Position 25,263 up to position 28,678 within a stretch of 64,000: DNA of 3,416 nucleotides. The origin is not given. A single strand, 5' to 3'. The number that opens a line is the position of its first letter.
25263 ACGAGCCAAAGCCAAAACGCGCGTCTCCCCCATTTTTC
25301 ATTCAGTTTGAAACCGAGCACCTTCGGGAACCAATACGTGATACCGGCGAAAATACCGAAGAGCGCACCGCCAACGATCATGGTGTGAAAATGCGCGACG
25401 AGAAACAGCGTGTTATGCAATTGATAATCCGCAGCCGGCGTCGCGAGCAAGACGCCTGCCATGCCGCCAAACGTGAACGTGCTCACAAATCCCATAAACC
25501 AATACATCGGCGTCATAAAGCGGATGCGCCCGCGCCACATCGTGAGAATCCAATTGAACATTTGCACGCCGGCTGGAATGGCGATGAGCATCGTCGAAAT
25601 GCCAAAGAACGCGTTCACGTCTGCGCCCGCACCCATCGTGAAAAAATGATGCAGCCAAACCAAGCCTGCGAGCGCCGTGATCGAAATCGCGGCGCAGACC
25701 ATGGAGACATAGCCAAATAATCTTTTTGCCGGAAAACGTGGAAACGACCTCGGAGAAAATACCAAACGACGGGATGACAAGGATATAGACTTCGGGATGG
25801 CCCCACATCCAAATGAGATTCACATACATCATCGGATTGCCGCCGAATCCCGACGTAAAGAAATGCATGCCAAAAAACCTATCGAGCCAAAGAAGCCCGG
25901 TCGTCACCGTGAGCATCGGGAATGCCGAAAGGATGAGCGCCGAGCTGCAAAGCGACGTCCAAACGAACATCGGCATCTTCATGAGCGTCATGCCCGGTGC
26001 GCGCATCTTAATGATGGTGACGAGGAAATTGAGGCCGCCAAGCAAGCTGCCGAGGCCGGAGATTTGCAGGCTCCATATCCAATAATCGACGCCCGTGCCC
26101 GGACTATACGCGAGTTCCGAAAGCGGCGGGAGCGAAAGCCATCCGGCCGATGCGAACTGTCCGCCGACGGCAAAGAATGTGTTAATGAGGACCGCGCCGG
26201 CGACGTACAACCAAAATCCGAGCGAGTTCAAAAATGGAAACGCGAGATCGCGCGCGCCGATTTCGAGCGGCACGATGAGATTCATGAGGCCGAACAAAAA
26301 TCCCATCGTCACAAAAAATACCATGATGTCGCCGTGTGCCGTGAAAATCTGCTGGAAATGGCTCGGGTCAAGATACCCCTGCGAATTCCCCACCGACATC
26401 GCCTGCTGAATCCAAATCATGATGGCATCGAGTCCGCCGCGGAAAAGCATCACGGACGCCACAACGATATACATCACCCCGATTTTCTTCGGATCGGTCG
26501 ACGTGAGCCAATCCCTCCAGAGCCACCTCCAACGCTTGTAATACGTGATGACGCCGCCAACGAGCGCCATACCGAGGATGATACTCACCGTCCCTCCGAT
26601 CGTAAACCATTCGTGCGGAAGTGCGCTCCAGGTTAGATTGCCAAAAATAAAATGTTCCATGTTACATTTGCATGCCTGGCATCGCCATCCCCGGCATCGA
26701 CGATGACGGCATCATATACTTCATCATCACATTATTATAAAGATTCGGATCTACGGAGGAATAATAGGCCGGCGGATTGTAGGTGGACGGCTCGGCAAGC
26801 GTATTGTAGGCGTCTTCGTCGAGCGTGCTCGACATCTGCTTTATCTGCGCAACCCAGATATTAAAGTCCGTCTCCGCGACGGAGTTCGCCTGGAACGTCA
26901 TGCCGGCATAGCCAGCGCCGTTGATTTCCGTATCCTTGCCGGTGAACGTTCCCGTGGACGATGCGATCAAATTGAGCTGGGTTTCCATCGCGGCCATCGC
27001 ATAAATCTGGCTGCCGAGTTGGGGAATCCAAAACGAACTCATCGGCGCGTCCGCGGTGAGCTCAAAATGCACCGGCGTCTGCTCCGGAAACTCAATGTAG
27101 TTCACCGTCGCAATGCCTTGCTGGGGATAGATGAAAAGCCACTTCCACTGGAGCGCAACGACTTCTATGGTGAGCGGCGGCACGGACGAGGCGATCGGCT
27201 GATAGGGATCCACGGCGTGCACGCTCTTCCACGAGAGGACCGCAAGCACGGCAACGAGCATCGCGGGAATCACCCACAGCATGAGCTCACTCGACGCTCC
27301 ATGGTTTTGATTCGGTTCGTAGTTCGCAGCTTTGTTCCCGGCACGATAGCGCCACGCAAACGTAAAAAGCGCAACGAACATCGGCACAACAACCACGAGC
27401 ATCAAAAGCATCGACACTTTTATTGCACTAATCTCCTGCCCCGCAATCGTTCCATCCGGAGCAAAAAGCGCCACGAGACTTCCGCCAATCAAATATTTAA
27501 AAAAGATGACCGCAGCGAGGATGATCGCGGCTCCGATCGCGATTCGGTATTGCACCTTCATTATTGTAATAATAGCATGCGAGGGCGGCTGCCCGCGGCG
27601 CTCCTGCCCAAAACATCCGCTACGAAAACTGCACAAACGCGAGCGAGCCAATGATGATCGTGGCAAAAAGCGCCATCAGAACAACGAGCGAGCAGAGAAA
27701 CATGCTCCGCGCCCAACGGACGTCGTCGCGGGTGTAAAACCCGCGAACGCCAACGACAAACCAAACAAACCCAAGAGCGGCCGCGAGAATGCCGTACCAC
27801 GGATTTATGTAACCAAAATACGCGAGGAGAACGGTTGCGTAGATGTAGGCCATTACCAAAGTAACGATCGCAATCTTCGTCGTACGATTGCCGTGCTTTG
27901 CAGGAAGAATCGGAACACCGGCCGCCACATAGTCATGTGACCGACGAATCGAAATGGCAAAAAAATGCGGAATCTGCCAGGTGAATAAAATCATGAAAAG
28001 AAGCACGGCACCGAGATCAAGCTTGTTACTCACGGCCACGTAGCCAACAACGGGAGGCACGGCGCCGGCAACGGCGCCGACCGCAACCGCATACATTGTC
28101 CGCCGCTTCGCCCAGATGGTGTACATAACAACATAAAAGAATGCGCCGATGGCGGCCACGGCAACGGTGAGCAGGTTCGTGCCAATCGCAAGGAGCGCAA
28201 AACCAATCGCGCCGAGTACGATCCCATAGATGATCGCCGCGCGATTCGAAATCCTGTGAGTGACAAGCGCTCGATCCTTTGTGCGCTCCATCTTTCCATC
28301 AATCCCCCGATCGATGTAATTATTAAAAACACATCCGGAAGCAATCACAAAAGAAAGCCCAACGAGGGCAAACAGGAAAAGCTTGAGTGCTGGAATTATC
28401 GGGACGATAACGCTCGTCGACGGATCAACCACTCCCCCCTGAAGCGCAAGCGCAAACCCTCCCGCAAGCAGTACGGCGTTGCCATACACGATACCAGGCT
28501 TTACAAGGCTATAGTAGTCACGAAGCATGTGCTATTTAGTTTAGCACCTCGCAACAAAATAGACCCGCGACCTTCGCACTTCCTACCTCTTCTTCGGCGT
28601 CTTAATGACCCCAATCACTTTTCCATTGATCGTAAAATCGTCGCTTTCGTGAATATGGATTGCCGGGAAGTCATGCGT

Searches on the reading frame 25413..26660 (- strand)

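Call 70: search_protein_families(library=pfam, proteins=[window:25413-26660:-], max_evalue=0.01)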
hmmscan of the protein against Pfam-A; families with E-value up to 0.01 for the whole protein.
window:25413-26660:- (415 aa): 1 family
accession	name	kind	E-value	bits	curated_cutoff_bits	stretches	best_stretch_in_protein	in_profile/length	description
PF00115.25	COX1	-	1.1e-71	242.4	34.8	1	59-315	1-238/436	Cytochrome C and Quinol oxidase polypeptide I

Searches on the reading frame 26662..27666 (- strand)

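Call 70: search_protein_families(library=pfam, proteins=[window:26662-27666:-], max_evalue=0.01)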
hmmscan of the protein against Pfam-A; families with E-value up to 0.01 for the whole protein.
window:26662-27666:- (334 aa): 3 families
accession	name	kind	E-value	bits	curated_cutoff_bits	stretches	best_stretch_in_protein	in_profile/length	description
PF06481.20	COX_ARM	-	2.3e-18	66.2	23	1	276-320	1-45/46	COX Aromatic Rich Motif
PF00116.26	COX2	-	1.3e-05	25.6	22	1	188-260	45-117/120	Cytochrome C oxidase subunit II, periplasmic domain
PF02790.20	COX2_TM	-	0.0022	18.5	22.8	1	80-147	20-87/88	Cytochrome C oxidase subunit II, transmembrane domain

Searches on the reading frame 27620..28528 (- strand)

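Call 70: search_protein_families(library=pfam, proteins=[window:27620-28528:-], max_evalue=0.01)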
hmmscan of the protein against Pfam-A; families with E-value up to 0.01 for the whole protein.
window:27620-28528:- (302 aa): 1 family
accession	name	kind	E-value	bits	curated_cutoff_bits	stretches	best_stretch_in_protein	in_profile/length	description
PF01040.23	UbiA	-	4.9e-58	196.8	34.2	1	45-280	16-249/250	UbiA prenyltransferase family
